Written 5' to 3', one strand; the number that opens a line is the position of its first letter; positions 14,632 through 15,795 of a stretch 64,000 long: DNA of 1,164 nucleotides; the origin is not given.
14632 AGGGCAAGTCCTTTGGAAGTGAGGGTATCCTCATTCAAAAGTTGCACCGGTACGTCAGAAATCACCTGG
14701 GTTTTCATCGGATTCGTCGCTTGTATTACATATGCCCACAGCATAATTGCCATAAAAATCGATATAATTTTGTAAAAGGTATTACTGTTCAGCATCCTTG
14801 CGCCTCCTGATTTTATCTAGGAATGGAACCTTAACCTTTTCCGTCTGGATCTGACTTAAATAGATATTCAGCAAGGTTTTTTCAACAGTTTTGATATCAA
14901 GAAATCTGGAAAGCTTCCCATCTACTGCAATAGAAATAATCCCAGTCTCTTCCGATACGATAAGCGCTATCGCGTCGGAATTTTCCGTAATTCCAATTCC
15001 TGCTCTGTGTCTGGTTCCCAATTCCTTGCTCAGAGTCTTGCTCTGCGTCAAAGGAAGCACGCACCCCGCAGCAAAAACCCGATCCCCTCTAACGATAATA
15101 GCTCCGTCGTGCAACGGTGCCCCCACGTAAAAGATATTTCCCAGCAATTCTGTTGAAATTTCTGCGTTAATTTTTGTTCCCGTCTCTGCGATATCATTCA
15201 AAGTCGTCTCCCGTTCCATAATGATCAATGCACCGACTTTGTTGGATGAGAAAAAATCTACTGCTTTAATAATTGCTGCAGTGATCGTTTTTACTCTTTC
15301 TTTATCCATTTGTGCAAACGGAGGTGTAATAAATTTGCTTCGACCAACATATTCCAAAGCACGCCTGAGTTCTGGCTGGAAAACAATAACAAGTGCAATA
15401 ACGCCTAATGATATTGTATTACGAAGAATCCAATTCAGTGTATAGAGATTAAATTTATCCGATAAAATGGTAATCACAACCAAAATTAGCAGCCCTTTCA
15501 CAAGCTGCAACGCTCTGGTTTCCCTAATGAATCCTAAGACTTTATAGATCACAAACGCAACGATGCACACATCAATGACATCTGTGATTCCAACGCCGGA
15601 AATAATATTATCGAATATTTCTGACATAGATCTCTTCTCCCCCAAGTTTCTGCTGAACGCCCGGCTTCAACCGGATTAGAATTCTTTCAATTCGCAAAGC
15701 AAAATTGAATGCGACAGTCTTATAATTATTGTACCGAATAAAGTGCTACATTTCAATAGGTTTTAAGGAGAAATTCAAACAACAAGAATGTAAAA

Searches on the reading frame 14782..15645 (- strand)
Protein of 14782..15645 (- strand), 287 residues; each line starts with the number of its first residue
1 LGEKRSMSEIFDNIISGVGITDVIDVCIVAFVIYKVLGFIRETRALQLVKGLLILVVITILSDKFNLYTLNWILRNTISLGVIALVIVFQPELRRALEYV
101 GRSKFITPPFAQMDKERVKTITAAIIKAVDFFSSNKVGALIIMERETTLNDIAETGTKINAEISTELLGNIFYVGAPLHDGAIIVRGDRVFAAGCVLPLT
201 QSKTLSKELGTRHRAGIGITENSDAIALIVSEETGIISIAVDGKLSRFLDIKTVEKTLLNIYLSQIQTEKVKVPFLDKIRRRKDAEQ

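Call 37: find_encoding_contigs(protein=window:14782-15645:-, flank=4000, max_places=10)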
Protein window:14782-15645:- (287 aa): no gene with exactly this product is on record in the collection.
